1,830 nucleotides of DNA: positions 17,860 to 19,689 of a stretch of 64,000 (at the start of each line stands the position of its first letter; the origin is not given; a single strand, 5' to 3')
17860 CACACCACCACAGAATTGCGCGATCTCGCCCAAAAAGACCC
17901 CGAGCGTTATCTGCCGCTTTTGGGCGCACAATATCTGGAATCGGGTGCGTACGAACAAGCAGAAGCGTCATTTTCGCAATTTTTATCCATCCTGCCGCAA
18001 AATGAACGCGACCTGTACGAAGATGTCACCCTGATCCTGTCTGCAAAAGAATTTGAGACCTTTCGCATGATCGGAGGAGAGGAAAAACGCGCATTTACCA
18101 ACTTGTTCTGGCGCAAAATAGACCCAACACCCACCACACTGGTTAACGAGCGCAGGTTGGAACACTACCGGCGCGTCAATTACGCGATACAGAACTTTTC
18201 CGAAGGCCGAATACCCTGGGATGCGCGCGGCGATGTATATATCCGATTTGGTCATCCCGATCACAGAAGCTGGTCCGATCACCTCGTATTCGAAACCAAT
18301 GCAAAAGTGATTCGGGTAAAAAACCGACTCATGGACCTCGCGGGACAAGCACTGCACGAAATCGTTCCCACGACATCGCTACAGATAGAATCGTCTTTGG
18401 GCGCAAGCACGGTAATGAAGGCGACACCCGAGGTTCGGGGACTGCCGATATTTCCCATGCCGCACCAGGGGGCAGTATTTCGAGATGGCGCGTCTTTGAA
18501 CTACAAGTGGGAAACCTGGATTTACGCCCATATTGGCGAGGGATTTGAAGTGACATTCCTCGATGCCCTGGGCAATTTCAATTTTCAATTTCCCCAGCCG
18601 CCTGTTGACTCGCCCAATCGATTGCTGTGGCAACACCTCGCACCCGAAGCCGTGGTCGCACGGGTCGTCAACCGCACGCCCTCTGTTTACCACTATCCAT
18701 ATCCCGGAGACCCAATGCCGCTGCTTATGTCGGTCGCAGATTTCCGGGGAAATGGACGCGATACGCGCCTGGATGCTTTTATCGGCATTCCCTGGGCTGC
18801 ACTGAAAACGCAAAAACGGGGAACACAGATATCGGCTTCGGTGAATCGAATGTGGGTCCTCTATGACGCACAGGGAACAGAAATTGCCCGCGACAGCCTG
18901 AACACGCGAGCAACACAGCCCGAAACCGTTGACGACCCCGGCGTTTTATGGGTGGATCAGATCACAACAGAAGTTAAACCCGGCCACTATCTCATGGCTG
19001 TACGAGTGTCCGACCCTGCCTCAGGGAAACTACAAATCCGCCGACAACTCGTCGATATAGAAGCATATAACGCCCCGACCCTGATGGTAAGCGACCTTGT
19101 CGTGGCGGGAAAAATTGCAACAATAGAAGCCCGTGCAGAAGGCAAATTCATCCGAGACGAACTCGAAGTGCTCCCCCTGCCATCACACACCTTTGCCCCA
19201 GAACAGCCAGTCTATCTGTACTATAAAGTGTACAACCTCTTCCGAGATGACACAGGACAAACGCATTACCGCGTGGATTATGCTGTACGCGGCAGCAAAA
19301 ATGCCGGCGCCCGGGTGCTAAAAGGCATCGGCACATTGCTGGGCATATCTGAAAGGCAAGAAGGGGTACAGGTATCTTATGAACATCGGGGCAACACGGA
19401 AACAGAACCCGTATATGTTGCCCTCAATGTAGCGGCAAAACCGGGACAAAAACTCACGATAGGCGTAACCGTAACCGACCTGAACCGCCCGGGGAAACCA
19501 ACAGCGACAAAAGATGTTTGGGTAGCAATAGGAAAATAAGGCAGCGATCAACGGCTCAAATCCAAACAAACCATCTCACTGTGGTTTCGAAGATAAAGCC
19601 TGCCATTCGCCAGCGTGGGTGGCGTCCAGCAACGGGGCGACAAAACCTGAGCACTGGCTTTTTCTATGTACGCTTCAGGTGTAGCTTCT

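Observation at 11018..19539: Four-gene envelope operon: paralogous 650-aa membrane proteins flanking a GT39-like/TPR glycosyltransferase, followed by a GWxTD protein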

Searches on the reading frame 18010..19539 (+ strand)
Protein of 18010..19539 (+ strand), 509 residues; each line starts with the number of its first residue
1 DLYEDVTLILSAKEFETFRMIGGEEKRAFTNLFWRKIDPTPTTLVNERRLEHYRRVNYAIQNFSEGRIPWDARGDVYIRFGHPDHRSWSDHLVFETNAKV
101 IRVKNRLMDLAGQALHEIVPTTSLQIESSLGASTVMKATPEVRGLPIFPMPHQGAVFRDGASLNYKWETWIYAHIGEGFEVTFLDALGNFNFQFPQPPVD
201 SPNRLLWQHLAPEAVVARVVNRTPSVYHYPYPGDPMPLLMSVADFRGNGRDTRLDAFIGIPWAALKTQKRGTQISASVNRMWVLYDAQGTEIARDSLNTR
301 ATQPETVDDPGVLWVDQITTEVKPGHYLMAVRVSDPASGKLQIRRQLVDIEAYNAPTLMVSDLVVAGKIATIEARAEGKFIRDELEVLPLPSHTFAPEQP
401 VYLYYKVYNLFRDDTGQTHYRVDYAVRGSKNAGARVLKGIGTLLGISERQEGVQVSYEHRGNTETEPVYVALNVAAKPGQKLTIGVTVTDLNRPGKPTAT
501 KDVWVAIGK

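Call 60: predict_structure(alignment_id=A3)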
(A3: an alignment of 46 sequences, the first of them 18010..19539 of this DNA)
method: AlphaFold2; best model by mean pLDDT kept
length: 509 residues; sequences in the alignment: 46
mean_pLDDT: 87.9   pTM: 0.82
mean pLDDT of the five models: 87.9, 87.3, 86.9, 86.6, 86.1
residues with pLDDT >= 90: 336; 70-90: 123; 50-70: 26; < 50: 24
segments of 3 or more residues with pLDDT < 50: 122-139, 156-161
pLDDT, mean of each block of 10 residues (from residue 1): 93 93 93 95 95 97 92 97 93 91 92 78 46 40 84 52 76 94 91 91 91 94 91 93 93 96 90 92 96 95 73 91 96 95 96 93 94 77 91 91 96 95 87 69 79 87 93 84 95 95 92
secondary structure, 60 per line:
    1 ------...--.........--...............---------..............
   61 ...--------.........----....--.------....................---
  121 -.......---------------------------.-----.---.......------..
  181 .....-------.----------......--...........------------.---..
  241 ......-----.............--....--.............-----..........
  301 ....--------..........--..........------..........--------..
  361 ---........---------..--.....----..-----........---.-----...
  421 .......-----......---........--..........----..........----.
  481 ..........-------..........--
elements in order: H12-20 H23-37 H47-63 H72-80 E85-88 H98-117 H122-128 E166-172 E179-185 H204-209 H212-222 E239-246 E252-261 E267-270 E273-285 E291-304 E313-322 E325-334 E341-350 E364-371 E385-389 E401-408 E418-427 E433-438 E442-449 E452-461 E466-475 E480-490 E498-507
